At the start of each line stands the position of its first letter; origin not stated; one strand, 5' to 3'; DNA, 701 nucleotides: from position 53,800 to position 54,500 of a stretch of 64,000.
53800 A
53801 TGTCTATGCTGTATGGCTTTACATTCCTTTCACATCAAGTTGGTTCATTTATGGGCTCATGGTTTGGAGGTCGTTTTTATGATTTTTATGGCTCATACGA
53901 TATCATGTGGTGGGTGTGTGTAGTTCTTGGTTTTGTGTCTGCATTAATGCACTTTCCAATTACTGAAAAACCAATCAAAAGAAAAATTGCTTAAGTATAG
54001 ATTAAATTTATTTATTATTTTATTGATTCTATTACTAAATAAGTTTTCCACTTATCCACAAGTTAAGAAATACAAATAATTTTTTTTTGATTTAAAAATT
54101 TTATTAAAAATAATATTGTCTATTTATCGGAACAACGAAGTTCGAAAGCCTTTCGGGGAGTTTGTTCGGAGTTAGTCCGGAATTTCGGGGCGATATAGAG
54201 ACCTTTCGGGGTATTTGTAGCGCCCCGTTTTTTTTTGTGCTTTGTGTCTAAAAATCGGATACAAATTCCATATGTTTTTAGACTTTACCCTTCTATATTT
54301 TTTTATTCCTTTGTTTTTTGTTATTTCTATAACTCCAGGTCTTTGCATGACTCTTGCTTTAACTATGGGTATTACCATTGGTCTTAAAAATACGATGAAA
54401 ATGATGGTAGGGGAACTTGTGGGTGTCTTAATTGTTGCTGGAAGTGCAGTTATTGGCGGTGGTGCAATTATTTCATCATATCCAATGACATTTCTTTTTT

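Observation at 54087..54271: Riboswitch-like leader with a strong terminator and triple UUUCGGGG repeat upstream of a LysE/RhtB exporter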

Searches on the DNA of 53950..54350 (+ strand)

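Call 4: search_rna_families(source=window, start=53950, end=54350, threshold=evalue, max_evalue=10, show_alignments=3)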
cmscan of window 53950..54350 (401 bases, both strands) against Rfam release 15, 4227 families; matches with E-value up to 10: 4.
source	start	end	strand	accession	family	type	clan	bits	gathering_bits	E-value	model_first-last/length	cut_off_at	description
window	54194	54243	+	RF00519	suhB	Gene; sRNA;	CL00108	18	41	0.24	1-77/77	no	Makes More Granules Regulator RNA (mmgR)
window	53951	53971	+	RF01159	snoU18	Gene; snRNA; snoRNA; CD-box;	CL00047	15.3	47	7.4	51-71/71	no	Small nucleolar RNA U18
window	53957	54003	+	RF01726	SAM-II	Cis-reg; riboswitch;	-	13.6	44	7.7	1-60/60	no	SAM-II riboswitch aptamer (SAM-II long loop)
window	54057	54240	+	RF01295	SCARNA7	Gene; snRNA; snoRNA; scaRNA;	-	10.9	65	1.2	1-330/330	no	Small Cajal body-specific RNA 7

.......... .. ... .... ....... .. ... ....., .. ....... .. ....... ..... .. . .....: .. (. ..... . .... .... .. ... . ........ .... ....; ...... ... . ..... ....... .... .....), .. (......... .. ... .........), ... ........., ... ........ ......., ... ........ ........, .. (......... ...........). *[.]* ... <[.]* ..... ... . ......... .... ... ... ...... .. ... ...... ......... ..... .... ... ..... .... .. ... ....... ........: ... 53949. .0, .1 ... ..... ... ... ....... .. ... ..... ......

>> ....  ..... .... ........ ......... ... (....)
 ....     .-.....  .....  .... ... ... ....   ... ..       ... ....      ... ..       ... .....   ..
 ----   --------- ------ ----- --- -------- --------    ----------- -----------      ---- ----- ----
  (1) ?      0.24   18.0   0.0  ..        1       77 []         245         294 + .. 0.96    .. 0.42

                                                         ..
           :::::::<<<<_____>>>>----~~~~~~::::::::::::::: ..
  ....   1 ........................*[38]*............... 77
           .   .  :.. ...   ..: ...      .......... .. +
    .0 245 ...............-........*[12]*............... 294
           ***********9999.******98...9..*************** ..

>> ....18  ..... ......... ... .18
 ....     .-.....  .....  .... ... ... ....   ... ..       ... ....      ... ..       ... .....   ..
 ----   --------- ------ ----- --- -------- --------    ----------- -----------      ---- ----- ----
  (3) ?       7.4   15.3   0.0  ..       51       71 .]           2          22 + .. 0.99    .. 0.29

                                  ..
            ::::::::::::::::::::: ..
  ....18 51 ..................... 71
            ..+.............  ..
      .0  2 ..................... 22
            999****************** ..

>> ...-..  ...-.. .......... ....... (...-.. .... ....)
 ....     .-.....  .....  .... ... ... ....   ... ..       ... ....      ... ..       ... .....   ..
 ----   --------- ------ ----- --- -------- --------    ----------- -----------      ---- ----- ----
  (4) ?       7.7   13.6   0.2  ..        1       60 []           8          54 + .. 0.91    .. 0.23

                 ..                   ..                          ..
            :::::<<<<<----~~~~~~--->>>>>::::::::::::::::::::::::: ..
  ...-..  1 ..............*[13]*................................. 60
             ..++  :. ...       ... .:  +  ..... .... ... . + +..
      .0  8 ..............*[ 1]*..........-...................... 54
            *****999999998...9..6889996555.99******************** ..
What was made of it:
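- On Any Rfam 15 family: The E<=10 scan of 53950-54350 gives a best hit of suhB/mmgR at 18 bits against a gathering score of 41, covering only the terminator (call 4).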

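Call 58: build_rna_model(alignment_id=A4, structure=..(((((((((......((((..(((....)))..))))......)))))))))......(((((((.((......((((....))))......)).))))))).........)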
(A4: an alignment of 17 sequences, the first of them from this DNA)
Model R1 built from alignment A4 (17 sequences, 113 columns); structure: as given.
model positions 109; base pairs 29; branch points 1; effective number of sequences 1.35; information 0.59 bits per position. Calibrated on 0.2 Mb of random sequence (short: E-values are rough).
structure used (alignment columns):
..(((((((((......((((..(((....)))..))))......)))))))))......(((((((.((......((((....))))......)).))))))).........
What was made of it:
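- Sequence diversity is modest: five lineages and an effective sequence number of 1.35 in the model (call 58).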

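Call 59: search_with_rna_model(model_id=R1, source=window, max_evalue=10)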
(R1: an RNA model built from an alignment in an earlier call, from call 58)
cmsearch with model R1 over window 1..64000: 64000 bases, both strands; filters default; matches with E-value up to 10: 2.
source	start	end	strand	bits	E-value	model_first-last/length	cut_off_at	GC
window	54126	54235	+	119.6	1.2e-25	1-109/109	no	0.48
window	54186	54227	-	16.3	0.074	60-101/109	no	0.6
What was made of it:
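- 54126..54236 (+): The small RNA, from the predicted +1 (A of AUCGGA) to the end of the T9 tract; about 110 nt. The only other hit in the window is a weak reverse-strand echo of the same terminator hairpin, so there is no second copy (call 59).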

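Call 60: search_with_rna_model(model_id=R1, sources=[L005, L014, L016, L017, L018, L019, L020, L021, L022, L023, L024, L025, L026, L027, L028, L029, L030, L081, L082, L083, L084, L085, L086, L087, L088, L089, L095, L109, L237, L238, L239, L240, L241, L242, L243, L244, L245, L097, L101, L093, L100, L106, L102, L092, L094], max_evalue=1)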
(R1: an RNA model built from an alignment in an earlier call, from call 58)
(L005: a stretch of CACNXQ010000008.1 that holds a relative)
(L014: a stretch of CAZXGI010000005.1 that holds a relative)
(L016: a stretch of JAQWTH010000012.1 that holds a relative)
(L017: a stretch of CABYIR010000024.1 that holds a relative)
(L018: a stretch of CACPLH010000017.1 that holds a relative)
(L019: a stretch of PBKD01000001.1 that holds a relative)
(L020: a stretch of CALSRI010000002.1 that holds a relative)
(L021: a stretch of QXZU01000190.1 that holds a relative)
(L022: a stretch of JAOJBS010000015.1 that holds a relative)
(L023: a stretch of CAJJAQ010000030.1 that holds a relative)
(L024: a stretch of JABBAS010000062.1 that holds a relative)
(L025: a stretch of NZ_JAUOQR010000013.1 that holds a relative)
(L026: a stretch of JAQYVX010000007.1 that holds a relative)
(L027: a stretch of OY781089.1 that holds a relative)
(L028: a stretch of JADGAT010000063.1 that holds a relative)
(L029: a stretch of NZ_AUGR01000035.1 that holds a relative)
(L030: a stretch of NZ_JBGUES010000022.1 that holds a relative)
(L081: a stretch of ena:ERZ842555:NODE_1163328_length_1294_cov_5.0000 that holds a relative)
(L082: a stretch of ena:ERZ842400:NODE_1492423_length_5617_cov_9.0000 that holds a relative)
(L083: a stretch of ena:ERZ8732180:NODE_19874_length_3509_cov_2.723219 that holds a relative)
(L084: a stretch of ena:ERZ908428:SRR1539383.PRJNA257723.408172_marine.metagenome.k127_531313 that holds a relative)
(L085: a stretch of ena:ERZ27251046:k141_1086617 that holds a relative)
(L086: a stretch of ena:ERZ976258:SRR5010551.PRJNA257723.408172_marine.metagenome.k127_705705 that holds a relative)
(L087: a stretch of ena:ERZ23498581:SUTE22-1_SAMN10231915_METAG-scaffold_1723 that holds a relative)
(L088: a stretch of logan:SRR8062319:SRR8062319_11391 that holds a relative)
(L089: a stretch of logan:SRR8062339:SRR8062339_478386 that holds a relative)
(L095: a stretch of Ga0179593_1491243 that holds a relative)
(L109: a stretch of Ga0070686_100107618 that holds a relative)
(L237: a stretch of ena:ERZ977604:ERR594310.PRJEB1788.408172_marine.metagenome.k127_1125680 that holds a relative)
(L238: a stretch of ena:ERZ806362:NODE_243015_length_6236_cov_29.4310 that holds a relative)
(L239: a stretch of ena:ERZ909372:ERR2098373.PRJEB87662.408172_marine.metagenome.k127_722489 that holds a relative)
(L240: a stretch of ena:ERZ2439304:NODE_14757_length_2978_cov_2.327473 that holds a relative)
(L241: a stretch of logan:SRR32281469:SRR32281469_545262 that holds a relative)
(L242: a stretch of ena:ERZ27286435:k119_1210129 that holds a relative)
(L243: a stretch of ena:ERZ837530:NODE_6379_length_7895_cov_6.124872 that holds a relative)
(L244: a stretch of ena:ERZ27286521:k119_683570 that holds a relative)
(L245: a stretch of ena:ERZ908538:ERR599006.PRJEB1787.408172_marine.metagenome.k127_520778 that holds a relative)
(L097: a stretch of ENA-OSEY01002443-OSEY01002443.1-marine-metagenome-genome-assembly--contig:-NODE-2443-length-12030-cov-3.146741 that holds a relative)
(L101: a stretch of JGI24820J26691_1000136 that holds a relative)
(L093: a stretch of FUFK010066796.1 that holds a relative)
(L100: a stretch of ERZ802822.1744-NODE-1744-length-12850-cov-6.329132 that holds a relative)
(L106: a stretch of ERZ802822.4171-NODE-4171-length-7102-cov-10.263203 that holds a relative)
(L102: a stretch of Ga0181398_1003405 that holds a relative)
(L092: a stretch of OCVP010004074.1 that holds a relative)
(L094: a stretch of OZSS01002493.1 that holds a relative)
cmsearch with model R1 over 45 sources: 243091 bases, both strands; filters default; matches with E-value up to 1: 14.
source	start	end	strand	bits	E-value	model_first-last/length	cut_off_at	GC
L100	1795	1904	+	120.9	2.3e-25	1-109/109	no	0.46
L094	6488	6597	-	119.7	4.3e-25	1-109/109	no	0.47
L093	3139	3246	+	111.8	2.9e-23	1-109/109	no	0.55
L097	9341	9449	-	111.2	3.9e-23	1-109/109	no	0.52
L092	406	513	+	110.8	4.9e-23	1-109/109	no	0.56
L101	10276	10384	+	108.6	1.5e-22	1-109/109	no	0.52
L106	277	386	-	107.8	2.3e-22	1-109/109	no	0.51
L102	3674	3783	+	103.9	1.9e-21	1-109/109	no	0.52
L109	124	143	-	19.2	0.06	19-38/109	no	0.55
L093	3197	3238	-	17.7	0.14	60-101/109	no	0.62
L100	1855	1896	-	16.3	0.28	60-101/109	no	0.6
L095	3593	3614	+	16.3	0.28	18-39/109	no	0.59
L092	456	561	-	15.3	0.5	1-109/109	no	0.45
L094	6496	6537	+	14.3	0.82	60-101/109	no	0.6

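Call 80: search_with_rna_model(model_id=R1, sources=[L366, L367, L368, L231, L237, L238, L242], max_evalue=1, show_alignments=2)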
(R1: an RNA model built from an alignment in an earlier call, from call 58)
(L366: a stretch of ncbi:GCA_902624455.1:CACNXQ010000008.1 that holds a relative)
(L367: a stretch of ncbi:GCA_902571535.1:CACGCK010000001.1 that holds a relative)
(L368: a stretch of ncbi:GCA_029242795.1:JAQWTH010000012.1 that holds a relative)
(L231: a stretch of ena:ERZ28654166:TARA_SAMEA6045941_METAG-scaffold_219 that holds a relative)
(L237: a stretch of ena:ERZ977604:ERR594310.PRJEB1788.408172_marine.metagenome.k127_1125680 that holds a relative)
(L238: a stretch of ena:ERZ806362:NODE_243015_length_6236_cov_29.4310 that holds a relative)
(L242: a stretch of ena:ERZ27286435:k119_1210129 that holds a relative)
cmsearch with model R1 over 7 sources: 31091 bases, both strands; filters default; matches with E-value up to 1: 4.
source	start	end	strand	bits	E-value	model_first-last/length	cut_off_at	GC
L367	3633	3740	+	108.3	2.4e-23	1-109/109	no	0.55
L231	2823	2932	+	106.2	7.2e-23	1-109/109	no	0.52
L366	3302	3409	+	95.8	1.8e-20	1-109/109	no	0.51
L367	3691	3732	-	15.1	0.07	60-101/109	no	0.64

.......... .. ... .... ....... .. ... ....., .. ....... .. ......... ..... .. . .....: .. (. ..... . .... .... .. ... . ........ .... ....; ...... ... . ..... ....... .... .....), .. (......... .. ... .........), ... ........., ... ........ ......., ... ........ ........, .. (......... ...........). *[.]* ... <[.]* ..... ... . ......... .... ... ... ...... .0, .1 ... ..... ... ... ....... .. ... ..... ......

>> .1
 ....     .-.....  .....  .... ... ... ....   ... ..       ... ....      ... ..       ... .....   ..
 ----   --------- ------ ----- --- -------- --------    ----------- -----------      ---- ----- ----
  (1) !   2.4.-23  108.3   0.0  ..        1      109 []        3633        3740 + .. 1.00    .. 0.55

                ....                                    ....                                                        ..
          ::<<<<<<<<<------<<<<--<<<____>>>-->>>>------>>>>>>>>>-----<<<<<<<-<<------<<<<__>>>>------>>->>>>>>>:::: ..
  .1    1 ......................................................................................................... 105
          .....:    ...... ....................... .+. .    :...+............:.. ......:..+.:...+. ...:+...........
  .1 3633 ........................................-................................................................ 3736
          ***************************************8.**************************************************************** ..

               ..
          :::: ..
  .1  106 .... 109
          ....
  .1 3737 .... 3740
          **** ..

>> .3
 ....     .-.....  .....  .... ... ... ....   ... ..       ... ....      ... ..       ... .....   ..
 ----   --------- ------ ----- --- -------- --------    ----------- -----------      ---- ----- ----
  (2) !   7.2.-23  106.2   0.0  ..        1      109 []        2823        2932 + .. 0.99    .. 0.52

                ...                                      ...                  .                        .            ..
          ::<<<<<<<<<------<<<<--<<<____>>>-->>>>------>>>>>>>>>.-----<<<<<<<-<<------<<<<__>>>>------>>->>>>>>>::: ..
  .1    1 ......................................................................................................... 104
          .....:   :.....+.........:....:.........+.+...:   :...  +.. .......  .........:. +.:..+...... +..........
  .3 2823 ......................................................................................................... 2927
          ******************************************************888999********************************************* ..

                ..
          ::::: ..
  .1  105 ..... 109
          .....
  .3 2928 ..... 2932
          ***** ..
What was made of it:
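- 54126..54236 (+): Homologues score 96-121 bits in five lineages (calls 60, 80).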

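Call 83: search_with_rna_model(model_id=R1, sources=[L111, L112, L113, L114, L115, L116, L117, L118, L119, L120, L121, L122, L123, L124, L125, L126, L127, L128, L129, L130, L131, L132, L133, L134, L135, L136, L137, L138, L139, L140, L141, L142, L143, L144, L145, L146, L147, L148, L149, L150, L151, L152, L153, L154, L155, L156, L157, L158, L159, L160, L161, L162, L163, L164, L165, L166, L167, L168, L169, L170, L171, L172, L173, L174, L175, L176, L177, L178, L179, L180, L181, L182, L183, L184, L185, L186, L187, L188, L189, L190], max_evalue=1)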
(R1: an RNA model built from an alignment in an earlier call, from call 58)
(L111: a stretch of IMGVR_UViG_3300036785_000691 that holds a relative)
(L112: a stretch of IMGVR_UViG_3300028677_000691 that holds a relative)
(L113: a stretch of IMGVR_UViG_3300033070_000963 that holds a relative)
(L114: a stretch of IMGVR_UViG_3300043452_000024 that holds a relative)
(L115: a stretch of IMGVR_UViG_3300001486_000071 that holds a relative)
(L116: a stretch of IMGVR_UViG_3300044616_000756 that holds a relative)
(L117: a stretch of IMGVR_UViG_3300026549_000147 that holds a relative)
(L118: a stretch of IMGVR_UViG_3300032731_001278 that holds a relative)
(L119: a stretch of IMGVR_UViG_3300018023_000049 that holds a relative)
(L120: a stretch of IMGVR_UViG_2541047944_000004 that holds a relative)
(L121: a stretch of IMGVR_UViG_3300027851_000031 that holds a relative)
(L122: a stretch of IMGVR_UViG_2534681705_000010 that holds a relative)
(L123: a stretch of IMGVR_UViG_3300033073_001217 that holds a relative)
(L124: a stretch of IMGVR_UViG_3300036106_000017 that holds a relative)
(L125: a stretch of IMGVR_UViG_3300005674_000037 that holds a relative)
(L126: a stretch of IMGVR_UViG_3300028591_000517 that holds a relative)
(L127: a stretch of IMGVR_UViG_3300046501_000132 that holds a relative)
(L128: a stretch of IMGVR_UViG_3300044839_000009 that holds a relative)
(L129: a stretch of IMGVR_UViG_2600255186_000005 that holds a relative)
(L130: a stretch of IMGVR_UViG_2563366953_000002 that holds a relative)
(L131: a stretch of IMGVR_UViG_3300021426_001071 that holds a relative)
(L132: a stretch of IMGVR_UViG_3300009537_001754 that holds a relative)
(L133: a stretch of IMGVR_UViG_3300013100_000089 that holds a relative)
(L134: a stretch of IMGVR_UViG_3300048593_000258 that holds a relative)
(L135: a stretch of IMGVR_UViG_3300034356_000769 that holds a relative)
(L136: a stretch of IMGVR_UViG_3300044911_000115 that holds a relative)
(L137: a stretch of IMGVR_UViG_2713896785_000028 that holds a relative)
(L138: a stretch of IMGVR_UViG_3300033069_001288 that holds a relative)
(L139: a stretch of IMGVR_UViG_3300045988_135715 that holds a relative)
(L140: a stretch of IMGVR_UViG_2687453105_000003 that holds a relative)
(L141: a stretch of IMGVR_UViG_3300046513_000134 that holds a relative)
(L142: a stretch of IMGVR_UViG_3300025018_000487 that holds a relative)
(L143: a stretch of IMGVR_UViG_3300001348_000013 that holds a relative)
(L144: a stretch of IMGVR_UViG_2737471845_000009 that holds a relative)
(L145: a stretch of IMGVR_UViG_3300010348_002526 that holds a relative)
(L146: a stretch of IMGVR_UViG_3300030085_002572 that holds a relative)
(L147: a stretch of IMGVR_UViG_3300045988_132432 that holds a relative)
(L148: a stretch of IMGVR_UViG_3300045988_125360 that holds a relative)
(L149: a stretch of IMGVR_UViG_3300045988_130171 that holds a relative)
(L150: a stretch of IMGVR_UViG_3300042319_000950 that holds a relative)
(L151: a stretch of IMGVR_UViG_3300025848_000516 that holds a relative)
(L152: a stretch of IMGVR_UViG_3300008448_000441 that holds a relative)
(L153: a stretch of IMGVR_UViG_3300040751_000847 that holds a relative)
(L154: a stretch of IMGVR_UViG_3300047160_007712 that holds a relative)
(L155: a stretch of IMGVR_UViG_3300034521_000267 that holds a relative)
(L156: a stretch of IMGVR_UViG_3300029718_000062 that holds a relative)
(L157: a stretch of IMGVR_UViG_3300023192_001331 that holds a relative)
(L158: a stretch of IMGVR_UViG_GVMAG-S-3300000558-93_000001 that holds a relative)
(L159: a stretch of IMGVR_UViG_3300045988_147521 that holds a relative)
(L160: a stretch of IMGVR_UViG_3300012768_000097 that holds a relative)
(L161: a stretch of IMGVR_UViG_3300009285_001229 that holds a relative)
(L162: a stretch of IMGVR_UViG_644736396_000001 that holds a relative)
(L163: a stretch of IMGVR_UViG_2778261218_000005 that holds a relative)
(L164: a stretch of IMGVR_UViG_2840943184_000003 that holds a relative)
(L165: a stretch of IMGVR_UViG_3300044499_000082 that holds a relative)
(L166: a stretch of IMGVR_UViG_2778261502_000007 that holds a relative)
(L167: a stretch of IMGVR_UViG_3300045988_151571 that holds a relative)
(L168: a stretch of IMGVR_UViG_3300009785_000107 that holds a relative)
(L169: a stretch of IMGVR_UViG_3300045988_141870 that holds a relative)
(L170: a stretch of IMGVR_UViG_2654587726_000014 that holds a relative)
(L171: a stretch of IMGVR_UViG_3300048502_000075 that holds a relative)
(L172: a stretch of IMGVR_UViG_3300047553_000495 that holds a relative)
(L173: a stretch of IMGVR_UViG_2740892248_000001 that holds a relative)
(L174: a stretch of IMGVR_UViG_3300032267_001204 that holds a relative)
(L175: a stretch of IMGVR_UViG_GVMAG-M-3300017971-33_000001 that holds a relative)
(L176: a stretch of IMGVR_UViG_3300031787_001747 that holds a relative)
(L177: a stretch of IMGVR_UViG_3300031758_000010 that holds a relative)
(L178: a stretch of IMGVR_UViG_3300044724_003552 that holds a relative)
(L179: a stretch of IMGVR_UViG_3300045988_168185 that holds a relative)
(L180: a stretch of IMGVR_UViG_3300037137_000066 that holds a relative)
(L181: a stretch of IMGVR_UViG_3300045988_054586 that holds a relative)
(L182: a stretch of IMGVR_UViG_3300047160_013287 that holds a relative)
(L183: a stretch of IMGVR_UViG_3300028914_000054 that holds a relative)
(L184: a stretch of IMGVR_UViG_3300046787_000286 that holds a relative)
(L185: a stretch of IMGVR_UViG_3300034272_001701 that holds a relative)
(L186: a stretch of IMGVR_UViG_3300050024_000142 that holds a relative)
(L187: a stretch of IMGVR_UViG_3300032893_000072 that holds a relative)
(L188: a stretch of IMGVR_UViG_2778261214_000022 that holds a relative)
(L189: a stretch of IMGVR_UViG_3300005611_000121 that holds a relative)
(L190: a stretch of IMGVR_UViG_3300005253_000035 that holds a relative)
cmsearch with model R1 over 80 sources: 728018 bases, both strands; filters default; matches with E-value up to 1: 0.
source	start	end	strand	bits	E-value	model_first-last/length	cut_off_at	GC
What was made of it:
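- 54126..54236 (+): There are no hits in 728 kb of control DNA that contains the 14-mer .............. (call 83).
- R1 finds one copy per locus at 96-121 bits and none in control DNA (calls 59, 60, 80, 83).
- Tried and rejected: I reused these as a negative control: no R1 hits (call 83).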
